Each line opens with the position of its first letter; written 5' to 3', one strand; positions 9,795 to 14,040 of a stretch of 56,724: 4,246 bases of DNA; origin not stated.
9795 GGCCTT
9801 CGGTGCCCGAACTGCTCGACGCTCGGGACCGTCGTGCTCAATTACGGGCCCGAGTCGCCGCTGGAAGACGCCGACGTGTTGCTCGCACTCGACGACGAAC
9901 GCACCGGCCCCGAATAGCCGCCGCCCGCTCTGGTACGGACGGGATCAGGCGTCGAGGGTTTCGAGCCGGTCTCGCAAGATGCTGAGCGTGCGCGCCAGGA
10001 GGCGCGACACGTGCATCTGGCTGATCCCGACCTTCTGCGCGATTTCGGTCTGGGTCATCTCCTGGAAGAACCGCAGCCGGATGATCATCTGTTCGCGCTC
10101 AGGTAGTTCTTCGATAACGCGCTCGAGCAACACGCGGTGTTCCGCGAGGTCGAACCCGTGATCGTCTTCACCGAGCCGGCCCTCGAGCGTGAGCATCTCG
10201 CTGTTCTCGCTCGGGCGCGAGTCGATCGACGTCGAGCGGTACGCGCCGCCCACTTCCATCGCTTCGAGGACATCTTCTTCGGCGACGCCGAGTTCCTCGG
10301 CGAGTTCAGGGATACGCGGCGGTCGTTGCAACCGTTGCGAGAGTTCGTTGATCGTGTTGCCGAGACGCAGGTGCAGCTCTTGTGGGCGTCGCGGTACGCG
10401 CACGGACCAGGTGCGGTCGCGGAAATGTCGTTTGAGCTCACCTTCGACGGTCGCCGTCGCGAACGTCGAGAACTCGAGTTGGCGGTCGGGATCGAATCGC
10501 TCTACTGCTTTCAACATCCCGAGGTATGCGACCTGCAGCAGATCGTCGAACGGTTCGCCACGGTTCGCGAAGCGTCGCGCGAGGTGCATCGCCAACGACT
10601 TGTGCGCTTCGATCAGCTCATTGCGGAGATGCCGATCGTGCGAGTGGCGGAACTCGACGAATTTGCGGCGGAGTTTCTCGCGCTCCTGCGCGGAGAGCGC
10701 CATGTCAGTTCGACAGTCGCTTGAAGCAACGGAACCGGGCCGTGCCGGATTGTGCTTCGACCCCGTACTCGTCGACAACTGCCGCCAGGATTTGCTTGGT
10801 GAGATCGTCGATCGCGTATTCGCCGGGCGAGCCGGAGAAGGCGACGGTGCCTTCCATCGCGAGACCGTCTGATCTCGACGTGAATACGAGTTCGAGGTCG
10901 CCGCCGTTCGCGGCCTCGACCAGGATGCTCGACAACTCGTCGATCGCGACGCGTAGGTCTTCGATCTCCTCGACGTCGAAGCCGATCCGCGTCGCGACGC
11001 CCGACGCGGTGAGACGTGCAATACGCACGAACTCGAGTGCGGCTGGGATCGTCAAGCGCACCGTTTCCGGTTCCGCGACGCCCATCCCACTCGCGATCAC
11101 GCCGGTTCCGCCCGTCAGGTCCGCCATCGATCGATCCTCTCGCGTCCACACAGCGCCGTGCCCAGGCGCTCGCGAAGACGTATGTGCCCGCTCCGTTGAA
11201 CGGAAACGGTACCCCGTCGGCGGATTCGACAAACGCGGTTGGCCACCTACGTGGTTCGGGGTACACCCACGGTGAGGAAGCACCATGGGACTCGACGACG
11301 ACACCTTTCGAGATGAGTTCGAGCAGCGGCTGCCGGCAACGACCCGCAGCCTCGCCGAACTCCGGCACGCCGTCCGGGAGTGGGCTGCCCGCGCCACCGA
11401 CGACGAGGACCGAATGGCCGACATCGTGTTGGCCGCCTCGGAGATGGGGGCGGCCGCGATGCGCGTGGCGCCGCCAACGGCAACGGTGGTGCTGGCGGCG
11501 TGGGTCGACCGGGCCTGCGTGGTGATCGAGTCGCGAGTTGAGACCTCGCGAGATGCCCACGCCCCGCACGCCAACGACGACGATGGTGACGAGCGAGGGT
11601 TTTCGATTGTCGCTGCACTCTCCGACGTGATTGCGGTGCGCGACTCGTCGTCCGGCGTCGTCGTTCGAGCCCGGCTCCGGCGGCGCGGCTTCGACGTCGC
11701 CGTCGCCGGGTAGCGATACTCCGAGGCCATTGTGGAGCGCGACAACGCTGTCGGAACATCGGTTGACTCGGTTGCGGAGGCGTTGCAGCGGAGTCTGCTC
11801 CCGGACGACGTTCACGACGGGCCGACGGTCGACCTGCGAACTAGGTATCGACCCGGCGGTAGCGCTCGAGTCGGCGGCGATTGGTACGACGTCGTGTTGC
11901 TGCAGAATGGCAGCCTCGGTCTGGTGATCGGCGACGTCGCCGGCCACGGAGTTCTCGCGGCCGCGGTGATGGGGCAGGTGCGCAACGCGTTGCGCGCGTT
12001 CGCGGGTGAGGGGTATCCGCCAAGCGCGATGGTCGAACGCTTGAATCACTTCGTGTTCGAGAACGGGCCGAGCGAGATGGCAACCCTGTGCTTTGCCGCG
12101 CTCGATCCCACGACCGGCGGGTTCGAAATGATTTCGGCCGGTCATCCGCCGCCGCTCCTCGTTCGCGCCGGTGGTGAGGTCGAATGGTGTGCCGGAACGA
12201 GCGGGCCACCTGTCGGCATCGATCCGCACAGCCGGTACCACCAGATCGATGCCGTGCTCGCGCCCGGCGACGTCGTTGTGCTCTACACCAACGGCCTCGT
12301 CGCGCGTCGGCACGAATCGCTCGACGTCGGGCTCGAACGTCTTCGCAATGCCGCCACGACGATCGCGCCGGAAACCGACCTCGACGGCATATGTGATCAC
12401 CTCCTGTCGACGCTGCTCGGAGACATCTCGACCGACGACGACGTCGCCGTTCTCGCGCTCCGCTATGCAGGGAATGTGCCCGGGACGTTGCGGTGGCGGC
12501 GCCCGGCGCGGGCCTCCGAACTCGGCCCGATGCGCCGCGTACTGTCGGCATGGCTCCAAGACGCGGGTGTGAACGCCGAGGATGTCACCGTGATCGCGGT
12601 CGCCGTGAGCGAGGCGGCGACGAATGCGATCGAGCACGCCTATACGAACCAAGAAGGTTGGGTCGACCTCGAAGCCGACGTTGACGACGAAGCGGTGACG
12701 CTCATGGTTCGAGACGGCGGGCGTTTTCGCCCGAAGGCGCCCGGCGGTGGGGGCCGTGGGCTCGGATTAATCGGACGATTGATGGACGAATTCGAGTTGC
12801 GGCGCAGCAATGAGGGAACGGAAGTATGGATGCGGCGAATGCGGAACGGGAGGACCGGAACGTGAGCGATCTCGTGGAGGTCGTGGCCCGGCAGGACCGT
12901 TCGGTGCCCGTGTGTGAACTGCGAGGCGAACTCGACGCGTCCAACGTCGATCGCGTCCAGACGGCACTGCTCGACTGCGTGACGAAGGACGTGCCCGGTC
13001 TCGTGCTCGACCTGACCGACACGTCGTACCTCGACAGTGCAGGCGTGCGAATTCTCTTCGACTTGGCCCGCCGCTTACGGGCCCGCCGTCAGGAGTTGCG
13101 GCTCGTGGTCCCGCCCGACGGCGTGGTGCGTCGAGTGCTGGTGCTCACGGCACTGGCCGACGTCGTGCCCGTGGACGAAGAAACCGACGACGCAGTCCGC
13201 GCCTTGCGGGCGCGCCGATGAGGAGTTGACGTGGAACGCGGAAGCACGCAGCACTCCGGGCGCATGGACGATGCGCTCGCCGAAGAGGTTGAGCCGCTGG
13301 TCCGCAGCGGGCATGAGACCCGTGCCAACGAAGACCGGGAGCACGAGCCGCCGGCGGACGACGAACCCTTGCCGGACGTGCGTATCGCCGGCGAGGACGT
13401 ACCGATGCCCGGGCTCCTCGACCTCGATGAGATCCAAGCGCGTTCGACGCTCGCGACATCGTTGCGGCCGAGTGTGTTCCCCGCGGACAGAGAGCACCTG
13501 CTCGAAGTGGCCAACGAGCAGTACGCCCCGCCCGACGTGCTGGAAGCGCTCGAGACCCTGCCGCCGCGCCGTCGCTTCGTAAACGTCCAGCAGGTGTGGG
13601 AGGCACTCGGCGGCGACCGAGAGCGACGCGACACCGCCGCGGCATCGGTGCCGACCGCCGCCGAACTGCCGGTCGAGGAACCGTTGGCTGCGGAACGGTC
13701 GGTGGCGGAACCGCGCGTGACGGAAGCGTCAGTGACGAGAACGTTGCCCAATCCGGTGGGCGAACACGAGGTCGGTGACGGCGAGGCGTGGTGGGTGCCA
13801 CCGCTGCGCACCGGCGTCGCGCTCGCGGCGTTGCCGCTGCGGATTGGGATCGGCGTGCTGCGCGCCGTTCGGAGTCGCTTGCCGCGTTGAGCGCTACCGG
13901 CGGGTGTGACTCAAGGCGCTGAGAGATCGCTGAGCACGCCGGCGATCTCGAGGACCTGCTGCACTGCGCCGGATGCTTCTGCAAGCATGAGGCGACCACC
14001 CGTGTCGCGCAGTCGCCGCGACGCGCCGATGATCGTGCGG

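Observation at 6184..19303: Exceptionally dense SigF partner-switching cluster: 5 STAS, 2 phosphatase-kinase fusions, 2 degenerate anti-sigma factors, 1 sigma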

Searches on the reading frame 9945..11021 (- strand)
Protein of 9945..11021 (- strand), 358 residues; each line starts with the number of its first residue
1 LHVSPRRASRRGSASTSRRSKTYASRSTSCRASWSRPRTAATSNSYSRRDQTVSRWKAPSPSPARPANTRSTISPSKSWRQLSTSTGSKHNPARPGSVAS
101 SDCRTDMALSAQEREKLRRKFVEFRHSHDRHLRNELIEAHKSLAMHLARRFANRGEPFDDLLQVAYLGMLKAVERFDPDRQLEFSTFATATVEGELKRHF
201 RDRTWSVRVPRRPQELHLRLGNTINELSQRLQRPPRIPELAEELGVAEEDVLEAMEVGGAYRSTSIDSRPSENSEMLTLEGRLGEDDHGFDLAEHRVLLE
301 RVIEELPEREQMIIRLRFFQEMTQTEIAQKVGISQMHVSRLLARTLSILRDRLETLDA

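Call 5: search_protein_families(library=pfam, proteins=[window:9945-11021:-], max_evalue=0.01)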
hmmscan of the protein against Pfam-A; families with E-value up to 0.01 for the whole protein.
window:9945-11021:- (358 aa): 12 families
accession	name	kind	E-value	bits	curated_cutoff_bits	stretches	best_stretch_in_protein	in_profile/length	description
PF04542.20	Sigma70_r2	-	1.4e-18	66.9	24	1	136-205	1-70/71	Sigma-70 region 2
PF04545.22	Sigma70_r4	-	2e-16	59.7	24.1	1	303-350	2-49/50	Sigma-70, region 4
PF04539.22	Sigma70_r3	-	8.1e-14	51.9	25.3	1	219-278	5-64/78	Sigma-70 region 3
PF08281.18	Sigma70_r4_2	-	3.5e-10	39.8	25.7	1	297-346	2-51/54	Sigma-70, region 4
PF13384.12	HTH_23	-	0.0002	21.5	24.6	1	317-344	12-40/50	Homeodomain-like domain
PF13545.12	HTH_Crp_2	-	0.0019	18.5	27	0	317-344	18-45/70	Crp-like helix-turn-helix domain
PF02001.22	DUF134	-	0.0023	18.9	27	1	303-344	34-73/98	Protein of unknown function DUF134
PF13412.12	HTH_24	-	0.0025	17.8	21.9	0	322-343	18-39/48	Winged helix-turn-helix DNA-binding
PF01381.28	HTH_3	-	0.003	18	23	0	321-342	9-30/55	Helix-turn-helix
PF13404.12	HTH_AsnC-type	-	0.0053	17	27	0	322-340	18-36/42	AsnC-type helix-turn-helix domain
PF07638.17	Sigma70_ECF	-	0.0057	17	21.1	0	258-343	100-173/185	ECF sigma factor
PF04814.19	HNF-1_N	-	0.0084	17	29.7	0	264-345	74-158/175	Hepatocyte nuclear factor 1 (HNF-1), N terminus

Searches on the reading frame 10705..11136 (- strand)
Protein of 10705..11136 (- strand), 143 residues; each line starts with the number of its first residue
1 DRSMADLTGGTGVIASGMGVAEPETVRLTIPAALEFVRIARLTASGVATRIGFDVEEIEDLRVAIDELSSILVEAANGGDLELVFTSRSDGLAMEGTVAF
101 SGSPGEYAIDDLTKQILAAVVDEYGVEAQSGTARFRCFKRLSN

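Call 8: search_protein_families(library=pfam, proteins=[window:10705-11136:-], max_evalue=0.001)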
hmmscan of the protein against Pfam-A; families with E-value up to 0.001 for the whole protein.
window:10705-11136:- (143 aa): 1 family
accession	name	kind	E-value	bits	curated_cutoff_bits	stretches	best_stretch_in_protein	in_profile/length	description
PF13581.12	HATPase_c_2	-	4.6e-05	23.9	27.4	1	30-102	1-75/127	Histidine kinase-like ATPase domain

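Call 9: search_protein_families(library=ncbifam, proteins=[window:10705-11136:-], max_evalue=0.001)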
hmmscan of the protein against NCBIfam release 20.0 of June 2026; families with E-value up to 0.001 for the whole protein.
window:10705-11136:- (143 aa): 2 families
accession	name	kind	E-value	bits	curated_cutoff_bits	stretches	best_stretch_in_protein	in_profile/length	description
NF003144.0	PRK04069.1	equivalog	2.8e-13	49.6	145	1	23-90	5-76/161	anti-sigma B factor RsbW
TIGR01924.1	rsbW_low_gc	equivalog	4.9e-12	45.6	155.05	1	23-78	5-60/159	anti-sigma B factor RsbW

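Call 21: search_solved_structures(query=window:10705-11127:-, max_evalue=1, show_alignments=2)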
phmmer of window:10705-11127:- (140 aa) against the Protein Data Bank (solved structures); distinct sequences matched with E-value up to 1: 4.
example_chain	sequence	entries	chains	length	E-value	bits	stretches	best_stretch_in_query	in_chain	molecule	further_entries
6m36_A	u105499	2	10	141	1.2e-08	38.4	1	23-74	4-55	Serine-protein kinase RsbW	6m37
8jzt_B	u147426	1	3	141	9.5e-05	25.8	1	22-115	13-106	Anti-sigma-F factor RsbW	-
8ih8_C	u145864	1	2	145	9.6e-05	25.8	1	22-114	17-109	Anti-sigma-F factor RsbW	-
2o38_A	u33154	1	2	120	0.86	13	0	2-60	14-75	Hypothetical protein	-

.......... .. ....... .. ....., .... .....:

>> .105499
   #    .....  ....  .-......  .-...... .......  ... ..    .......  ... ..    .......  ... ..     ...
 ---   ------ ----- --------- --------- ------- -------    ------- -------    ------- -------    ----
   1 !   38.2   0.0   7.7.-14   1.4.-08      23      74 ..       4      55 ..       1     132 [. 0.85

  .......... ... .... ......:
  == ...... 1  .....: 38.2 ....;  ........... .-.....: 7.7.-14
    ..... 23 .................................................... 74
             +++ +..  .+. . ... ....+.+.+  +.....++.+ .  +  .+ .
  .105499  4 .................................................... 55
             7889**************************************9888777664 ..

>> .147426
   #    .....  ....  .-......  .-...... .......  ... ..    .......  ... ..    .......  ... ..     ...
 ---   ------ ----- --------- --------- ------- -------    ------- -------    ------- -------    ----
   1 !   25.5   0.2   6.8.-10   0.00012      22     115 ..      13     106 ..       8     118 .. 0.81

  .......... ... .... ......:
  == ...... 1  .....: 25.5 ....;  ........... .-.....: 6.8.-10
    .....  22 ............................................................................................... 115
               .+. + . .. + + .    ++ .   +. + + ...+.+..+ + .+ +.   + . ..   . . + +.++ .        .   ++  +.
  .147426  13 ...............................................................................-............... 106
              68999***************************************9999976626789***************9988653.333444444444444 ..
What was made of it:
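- On RsbW/SpoIIAB-type anti-sigma factor (GHKL, PF13581): RsbW1 also matches PDB RsbW 6m36 at 1.2e-8 and the mycobacterial anti-sigma-F RsbW at about 1e-4 (call 21).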

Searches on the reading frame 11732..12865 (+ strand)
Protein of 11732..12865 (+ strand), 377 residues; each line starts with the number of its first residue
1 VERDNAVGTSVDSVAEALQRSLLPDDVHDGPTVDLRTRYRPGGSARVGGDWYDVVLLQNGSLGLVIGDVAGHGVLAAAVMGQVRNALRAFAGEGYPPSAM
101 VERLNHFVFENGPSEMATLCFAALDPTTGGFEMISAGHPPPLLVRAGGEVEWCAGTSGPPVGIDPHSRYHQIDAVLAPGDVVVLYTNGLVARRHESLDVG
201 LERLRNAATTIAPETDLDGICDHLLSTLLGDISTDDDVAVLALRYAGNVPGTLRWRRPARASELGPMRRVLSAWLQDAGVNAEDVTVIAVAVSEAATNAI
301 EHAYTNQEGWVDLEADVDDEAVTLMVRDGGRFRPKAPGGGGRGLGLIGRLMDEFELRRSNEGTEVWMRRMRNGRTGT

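Call 5: search_protein_families(library=pfam, proteins=[window:11732-12865:+], max_evalue=0.01)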
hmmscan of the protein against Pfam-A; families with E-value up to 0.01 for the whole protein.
window:11732-12865:+ (377 aa): 3 families
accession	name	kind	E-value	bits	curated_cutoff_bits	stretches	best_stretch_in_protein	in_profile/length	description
PF07228.17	SpoIIE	-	4.4e-49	167.5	25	1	59-245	2-191/192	Stage II sporulation protein E (SpoIIE)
PF13581.12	HATPase_c_2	-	9.2e-27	94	27.4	1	258-368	2-126/127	Histidine kinase-like ATPase domain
PF02518.31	HATPase_c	-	1.9e-05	25.5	26.4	1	288-347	6-80/111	Histidine kinase-, DNA gyrase B-, and HSP90-like ATPase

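Call 9: search_protein_families(library=ncbifam, proteins=[window:11732-12865:+], max_evalue=0.001)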
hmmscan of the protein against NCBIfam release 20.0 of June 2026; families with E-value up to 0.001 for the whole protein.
window:11732-12865:+ (377 aa): 5 families
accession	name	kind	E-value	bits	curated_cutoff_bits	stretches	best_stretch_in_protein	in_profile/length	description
NF003144.0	PRK04069.1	equivalog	1.4e-13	50.6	145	1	256-331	11-87/161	anti-sigma B factor RsbW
TIGR01925.2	spIIAB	equivalog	2.9e-12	46.7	135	1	262-330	12-81/137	anti-sigma F factor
TIGR01924.1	rsbW_low_gc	equivalog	3.8e-11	42.7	155.05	1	255-330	10-86/159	anti-sigma B factor RsbW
TIGR02865.1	spore_II_E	equivalog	1.4e-09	36.6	490.8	1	46-240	565-758/764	stage II sporulation protein E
NF041045.1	RsbA_anti_sig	subfamily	2.4e-09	36.8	210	1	256-366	183-299/303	anti-sigma factor RsbA family regulatory protein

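Call 20: search_solved_structures(query=window:11732-12865:+, max_evalue=0.001, show_alignments=2)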
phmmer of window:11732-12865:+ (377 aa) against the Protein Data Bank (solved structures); distinct sequences matched with E-value up to 0.001: 10.
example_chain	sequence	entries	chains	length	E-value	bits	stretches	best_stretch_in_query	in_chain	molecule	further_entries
3ke6_A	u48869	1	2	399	1.3e-41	146.2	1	31-365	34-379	Protein Rv1364c/MT1410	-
3pu9_A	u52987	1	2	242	1.7e-08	37.2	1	44-250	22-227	Protein serine/threonine phosphatase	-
5mqh_A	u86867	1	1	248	2.3e-07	33.4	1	39-251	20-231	Serine phosphatase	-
3t91_A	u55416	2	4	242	6.5e-07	31.9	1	41-251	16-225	Stage II sporulation protein E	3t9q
6m36_A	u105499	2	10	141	1.2e-06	31.1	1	255-331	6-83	Serine-protein kinase RsbW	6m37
5ucg_A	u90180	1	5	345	5.4e-06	28.9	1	41-250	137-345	Stage II sporulation protein E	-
1th8_A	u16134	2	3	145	2.5e-05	26.7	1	266-334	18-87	Anti-sigma F factor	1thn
1til_A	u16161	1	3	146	2.7e-05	26.6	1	266-334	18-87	Anti-sigma F factor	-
1tid_A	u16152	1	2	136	2.9e-05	26.5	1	266-334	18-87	Anti-sigma F factor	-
1l0o_A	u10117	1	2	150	2.9e-05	26.5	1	266-334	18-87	Anti-sigma F factor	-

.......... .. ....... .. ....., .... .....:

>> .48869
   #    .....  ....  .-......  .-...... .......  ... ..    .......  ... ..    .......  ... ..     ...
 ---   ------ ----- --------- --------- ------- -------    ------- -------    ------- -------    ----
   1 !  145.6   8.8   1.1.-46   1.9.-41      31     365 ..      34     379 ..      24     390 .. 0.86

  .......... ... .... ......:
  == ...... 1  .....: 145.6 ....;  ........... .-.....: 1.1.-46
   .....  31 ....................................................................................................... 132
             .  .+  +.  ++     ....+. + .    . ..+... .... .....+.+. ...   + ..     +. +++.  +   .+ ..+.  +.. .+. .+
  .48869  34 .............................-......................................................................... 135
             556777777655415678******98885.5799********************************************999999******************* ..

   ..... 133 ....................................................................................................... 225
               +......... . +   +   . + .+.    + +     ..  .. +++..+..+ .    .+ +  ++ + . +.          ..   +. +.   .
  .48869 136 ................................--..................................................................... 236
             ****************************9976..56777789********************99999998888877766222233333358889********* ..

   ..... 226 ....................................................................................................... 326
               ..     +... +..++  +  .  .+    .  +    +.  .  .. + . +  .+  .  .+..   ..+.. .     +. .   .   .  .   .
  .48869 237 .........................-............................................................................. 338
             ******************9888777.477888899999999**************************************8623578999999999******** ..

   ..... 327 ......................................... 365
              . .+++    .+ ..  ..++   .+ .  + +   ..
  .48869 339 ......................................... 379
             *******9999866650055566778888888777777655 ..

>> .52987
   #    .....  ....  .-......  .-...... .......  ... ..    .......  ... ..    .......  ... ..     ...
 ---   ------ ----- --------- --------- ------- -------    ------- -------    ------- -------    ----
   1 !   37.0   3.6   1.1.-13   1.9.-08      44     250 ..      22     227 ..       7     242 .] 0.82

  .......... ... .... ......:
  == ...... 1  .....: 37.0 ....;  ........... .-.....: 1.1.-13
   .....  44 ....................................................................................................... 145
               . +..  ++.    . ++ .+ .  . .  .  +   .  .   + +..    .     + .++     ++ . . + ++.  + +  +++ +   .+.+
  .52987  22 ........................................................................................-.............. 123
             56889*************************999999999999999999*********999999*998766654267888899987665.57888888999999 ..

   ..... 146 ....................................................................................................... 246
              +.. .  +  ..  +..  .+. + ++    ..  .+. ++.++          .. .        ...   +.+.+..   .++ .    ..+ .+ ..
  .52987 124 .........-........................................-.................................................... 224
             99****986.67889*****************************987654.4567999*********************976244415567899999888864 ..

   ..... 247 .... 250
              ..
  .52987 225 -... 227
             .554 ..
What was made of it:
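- On Rv1364c-like bifunctional PP2C-GHKL enzymes: PPK377 matches 3KE6 at E=1.3e-41 (call 20).
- Closest known: Mycobacterium tuberculosis Rv1364c. Same: PPK377 aligns to the Rv1364c phosphatase-kinase structure over residues 31-365 (E=1.3e-41, call 20).
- Similarity of PPK377 to the Rv1364c phosphatase-kinase structure 3KE6 (E=1.3e-41): call 20.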

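Call 36: find_related_loci(query=window:11732-12865:+, collection=metagenome_contigs, flank=10000)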
Query window:11732-12865:+ (377 aa) in metagenome_contigs; peptide patterns used: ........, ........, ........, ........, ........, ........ (x = any residue, [..] = any of these).
600 stretches matched a pattern (row limit reached: there are more); 581 encode a relative of the query (tblastn E <= 1e-3); the best 80 are kept; 80 distinct loci.
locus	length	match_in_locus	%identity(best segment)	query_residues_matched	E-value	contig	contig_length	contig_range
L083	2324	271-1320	44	15-369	2e-84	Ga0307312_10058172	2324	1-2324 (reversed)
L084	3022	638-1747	43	1-369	6e-81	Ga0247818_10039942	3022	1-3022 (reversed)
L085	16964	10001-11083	44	14-375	2e-79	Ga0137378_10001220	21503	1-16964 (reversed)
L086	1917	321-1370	44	15-369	5e-81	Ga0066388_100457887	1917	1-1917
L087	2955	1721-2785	42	14-369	1e-78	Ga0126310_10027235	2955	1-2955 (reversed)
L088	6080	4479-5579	42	1-369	5e-77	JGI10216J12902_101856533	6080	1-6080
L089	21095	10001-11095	41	4-369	8e-77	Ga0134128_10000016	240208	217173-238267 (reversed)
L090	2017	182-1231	44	15-369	4e-79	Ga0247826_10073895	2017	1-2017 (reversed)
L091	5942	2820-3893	44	11-369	4e-76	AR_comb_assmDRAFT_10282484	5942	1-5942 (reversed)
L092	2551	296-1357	44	17-375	2e-77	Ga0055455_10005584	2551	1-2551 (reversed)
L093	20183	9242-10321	42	14-376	1e-75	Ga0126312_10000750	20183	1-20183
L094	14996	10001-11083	41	14-376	3e-75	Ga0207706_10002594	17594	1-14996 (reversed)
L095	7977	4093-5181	43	10-372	2e-74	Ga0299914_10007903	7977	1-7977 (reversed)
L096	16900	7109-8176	41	13-369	3e-74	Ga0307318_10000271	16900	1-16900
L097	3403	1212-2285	41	18-377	8e-74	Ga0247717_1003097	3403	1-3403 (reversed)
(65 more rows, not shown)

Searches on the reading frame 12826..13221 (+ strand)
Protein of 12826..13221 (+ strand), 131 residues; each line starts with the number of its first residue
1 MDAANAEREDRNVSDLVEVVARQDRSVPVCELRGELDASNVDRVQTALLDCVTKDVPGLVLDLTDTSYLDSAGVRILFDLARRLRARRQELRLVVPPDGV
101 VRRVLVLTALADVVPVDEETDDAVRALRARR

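Call 5: search_protein_families(library=pfam, proteins=[window:12826-13221:+], max_evalue=0.01)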
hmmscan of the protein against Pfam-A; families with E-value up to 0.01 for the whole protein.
window:12826-13221:+ (131 aa): 2 families
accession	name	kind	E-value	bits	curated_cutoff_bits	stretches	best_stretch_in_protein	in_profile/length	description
PF01740.26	STAS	-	2.1e-17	63.2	22.6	1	20-123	3-106/106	STAS domain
PF13466.11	STAS_2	-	3e-10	40.6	29.2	1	31-107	2-76/80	STAS domain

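Call 9: search_protein_families(library=ncbifam, proteins=[window:12826-13221:+], max_evalue=0.001)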
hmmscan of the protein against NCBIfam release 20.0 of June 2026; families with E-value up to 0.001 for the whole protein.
window:12826-13221:+ (131 aa): 4 families
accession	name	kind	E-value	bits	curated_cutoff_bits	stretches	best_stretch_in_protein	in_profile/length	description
TIGR00377.1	ant_ant_sig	superfamily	1e-19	70.4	53.45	1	18-121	4-107/108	anti-sigma factor antagonist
TIGR02886.1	spore_II_AA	equivalog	3.9e-09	36.5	114.75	1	26-123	8-105/106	anti-sigma F factor antagonist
NF002134.0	PRK00971.1-4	equivalog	7.9e-06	24.9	557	1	20-99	322-400/429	glutaminase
NF047705.1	slr1659_superfam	superfamily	0.00034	20.9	100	1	30-95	19-86/111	slr1659 superfamily regulator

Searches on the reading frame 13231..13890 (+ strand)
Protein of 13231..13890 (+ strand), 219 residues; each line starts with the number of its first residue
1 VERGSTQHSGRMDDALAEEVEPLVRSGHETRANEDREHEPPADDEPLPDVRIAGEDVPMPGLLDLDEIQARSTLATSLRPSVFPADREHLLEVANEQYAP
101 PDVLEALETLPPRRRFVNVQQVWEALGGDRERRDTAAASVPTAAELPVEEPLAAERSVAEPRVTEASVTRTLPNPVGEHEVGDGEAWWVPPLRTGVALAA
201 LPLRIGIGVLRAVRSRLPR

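Call 5: search_protein_families(library=pfam, proteins=[window:13231-13890:+], max_evalue=0.01)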
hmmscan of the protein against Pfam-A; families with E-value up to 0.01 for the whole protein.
window:13231-13890:+ (219 aa): 1 family
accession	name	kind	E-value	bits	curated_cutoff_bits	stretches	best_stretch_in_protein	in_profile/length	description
PF11387.14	DUF2795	-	2.7e-12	46.8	25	1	71-123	3-54/54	Protein of unknown function (DUF2795)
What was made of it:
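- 13231..13890 (+): DUF2795 protein, the last gene of the divergent operon (9 nt after STAS2, SD GGAG). Role unknown. Call 5.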
